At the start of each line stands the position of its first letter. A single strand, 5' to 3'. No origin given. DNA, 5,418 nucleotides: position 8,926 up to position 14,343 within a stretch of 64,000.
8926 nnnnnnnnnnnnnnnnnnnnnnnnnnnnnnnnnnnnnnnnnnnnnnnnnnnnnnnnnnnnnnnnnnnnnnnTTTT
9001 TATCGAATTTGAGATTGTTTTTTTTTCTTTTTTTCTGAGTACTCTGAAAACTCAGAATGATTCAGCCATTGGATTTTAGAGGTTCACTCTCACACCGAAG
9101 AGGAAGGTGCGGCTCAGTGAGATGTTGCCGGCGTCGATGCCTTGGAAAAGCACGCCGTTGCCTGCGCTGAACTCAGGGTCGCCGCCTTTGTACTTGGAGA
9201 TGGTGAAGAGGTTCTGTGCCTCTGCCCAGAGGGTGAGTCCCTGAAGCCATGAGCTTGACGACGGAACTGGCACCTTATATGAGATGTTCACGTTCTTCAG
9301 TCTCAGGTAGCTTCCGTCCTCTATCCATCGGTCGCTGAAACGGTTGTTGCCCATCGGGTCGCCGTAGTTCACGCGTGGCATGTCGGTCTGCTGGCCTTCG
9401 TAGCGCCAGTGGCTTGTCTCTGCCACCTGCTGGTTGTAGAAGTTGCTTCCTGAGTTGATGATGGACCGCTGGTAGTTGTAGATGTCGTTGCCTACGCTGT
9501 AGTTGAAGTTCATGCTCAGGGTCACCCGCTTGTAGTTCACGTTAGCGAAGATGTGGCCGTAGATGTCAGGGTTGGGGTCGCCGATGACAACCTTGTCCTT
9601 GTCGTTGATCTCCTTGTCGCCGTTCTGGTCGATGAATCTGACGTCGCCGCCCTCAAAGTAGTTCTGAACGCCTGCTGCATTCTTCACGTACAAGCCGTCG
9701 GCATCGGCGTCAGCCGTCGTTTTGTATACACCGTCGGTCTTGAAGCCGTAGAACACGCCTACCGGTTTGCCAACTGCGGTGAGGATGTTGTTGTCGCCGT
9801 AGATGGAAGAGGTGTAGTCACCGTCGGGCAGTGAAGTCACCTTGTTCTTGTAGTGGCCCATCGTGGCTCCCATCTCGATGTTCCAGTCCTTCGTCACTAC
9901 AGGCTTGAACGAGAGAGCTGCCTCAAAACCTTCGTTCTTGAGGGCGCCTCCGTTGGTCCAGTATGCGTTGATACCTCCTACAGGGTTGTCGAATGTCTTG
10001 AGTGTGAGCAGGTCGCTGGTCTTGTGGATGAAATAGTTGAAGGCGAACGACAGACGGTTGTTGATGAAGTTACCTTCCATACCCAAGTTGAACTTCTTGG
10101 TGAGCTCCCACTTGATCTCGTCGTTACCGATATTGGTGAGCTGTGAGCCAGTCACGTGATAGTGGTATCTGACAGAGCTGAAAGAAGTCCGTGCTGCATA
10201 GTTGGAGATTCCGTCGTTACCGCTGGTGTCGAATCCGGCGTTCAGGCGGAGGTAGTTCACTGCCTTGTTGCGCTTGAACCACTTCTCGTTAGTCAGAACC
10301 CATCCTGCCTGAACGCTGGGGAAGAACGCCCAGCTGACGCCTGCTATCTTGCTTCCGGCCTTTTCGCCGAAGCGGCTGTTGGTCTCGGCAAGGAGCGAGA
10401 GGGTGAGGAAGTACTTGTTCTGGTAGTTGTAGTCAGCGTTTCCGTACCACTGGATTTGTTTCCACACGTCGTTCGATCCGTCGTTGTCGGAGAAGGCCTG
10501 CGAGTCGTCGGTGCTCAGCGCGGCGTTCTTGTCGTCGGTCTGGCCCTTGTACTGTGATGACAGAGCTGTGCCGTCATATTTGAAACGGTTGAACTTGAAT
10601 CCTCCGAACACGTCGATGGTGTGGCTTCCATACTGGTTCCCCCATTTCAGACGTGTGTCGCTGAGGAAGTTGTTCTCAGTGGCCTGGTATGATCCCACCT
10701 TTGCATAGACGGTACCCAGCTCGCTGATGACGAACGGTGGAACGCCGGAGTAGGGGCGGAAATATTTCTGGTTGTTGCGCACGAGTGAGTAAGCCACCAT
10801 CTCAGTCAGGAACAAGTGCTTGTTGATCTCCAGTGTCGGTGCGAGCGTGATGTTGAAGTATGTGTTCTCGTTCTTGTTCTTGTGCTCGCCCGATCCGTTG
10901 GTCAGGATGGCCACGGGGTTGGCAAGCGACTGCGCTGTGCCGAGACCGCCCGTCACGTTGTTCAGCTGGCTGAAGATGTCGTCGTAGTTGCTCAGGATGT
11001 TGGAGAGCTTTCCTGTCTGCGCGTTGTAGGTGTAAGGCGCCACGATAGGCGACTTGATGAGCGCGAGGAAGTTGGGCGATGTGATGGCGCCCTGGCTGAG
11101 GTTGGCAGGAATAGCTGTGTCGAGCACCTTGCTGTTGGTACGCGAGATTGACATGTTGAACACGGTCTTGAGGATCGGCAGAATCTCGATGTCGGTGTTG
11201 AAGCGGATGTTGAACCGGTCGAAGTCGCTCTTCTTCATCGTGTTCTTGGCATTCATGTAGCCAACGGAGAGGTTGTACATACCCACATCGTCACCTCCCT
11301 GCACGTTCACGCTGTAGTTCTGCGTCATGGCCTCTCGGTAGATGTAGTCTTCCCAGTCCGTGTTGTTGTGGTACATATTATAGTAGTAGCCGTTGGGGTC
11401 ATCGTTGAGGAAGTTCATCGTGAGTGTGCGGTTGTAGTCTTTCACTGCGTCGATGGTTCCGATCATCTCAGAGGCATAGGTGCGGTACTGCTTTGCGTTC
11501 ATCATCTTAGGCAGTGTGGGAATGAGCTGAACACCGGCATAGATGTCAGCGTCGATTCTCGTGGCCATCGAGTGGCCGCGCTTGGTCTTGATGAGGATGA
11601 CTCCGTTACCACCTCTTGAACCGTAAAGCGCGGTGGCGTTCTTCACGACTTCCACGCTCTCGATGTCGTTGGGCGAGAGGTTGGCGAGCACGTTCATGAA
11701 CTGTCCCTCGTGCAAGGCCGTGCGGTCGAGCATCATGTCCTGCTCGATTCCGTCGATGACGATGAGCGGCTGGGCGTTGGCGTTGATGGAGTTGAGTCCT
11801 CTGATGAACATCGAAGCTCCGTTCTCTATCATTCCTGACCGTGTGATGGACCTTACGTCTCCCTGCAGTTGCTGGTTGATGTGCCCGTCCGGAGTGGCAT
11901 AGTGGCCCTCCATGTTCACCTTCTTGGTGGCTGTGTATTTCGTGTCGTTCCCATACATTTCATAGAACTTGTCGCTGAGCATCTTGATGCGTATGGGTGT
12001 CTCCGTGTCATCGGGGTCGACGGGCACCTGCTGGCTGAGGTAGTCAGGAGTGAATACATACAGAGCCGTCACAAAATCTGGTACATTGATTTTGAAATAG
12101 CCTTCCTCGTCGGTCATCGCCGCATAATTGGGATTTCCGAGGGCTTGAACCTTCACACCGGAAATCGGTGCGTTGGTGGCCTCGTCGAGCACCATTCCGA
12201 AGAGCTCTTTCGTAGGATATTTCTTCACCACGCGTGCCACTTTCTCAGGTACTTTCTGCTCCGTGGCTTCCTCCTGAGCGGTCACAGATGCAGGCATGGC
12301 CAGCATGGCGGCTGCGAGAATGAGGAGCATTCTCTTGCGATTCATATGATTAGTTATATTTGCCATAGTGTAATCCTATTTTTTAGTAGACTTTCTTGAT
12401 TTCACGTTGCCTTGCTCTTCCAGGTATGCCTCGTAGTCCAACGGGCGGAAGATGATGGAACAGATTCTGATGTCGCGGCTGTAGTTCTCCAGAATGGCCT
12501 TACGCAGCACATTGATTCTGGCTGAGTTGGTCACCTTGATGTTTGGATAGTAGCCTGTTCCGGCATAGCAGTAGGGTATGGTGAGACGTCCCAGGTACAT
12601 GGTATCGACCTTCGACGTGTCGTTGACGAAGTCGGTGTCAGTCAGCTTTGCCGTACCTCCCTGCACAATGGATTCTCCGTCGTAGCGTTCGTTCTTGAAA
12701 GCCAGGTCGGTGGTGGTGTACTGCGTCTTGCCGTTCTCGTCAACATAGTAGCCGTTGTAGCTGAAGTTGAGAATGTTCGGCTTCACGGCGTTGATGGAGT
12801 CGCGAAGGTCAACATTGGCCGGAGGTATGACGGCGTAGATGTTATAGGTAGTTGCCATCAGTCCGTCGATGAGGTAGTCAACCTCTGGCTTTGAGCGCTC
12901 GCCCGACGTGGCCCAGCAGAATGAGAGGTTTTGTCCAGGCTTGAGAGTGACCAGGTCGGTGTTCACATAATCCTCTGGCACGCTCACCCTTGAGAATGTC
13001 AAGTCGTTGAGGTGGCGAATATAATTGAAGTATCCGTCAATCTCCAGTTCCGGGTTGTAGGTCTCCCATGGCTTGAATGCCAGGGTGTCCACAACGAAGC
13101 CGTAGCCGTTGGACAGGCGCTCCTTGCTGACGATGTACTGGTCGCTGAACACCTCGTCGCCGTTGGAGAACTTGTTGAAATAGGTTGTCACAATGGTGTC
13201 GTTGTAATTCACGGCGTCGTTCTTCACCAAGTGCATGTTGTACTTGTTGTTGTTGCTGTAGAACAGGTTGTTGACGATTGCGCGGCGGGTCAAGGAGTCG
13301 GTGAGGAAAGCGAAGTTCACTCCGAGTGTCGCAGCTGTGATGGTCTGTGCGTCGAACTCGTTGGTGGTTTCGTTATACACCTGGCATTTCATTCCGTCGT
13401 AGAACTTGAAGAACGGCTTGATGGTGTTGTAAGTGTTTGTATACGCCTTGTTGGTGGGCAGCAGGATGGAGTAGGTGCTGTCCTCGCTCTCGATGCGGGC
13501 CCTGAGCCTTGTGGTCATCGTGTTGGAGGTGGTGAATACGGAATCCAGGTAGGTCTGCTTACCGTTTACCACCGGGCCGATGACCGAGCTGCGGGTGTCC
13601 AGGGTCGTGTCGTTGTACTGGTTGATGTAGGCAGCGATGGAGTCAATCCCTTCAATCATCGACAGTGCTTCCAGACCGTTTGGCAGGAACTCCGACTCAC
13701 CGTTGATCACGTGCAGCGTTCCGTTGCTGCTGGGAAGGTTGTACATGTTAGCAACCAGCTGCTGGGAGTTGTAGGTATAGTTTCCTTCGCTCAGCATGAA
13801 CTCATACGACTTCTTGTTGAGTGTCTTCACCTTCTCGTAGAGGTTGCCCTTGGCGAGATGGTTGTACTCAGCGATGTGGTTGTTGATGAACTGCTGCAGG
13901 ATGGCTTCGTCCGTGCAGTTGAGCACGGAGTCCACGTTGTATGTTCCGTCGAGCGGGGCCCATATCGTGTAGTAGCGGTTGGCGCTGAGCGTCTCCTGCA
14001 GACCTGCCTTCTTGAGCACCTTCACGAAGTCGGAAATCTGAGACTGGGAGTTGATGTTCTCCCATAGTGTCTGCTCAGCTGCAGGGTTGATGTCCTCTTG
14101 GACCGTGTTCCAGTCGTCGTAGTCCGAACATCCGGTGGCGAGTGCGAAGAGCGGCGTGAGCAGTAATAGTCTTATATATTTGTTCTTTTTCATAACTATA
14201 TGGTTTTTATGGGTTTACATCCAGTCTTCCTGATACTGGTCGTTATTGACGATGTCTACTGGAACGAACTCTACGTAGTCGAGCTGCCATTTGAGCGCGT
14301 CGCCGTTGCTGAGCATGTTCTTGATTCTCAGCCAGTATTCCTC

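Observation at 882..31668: Dockerin-type modules tag four proteins of a Bacteroidales PUL, with no cohesin in sight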

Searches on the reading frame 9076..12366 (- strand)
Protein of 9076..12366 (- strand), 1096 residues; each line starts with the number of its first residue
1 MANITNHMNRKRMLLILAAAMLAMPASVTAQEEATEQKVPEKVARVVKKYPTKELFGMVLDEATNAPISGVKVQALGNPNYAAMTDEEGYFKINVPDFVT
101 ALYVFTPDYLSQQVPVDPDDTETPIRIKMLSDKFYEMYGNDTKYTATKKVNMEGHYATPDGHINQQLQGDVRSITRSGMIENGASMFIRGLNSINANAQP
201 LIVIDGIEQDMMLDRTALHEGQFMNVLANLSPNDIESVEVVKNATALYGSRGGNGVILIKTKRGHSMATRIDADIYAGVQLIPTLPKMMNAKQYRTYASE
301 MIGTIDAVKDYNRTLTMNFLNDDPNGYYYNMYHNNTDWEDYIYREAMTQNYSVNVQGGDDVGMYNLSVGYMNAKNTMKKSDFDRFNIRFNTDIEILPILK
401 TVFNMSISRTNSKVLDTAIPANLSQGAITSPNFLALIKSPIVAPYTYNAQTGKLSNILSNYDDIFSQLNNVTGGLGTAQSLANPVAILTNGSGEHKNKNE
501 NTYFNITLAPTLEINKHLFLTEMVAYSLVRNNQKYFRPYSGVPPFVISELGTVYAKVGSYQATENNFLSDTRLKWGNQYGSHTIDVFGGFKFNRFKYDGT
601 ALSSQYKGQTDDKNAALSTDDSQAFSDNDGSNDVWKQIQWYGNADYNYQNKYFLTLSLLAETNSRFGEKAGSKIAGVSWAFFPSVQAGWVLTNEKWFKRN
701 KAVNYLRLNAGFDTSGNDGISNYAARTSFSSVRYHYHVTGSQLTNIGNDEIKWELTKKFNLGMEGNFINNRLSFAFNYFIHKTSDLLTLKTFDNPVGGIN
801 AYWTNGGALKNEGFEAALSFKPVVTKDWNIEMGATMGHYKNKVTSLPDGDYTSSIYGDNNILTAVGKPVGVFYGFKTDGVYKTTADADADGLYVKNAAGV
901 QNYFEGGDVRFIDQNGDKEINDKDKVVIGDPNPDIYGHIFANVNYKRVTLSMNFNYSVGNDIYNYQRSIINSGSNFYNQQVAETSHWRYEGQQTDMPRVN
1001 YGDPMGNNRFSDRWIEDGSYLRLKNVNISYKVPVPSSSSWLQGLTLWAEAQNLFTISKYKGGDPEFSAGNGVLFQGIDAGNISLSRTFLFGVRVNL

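Call 7: search_protein_families(library=pfam, proteins=[window:9076-12366:-], max_evalue=0.01)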
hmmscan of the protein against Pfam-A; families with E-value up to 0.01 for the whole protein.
window:9076-12366:- (1096 aa): 4 families
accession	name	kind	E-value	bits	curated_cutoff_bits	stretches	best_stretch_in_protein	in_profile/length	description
PF07715.20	Plug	-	1.5e-13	51.6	23.9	1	157-256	19-107/107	TonB-dependent Receptor Plug Domain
PF13620.12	CarboxypepD_reg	-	2.3e-07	31.5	32.3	1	55-127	2-79/82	Carboxypeptidase regulatory-like domain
PF13715.12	CarbopepD_reg_2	-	4.8e-07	30.1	32.2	1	57-132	3-79/88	CarboxypepD_reg-like domain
PF00593.30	TonB_dep_Rec_b-barrel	-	6.3e-07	30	27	1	465-1053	22-436/436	TonB dependent receptor-like, beta-barrel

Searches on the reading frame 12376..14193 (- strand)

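Call 7: search_protein_families(library=pfam, proteins=[window:12376-14193:-], max_evalue=0.01)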
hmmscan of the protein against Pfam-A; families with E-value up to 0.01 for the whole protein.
window:12376-14193:- (605 aa): 1 family
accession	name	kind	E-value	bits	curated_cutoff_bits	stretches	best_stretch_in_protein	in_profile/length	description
PF02469.27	Fasciclin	-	1.5e-11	45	22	1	52-164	2-118/123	Fasciclin domain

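Call 35: search_protein_families(library=ncbifam, proteins=[window:12376-14193:-], max_evalue=0.01)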
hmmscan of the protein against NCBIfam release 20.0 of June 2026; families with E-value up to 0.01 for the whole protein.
window:12376-14193:- (605 aa): 0 families
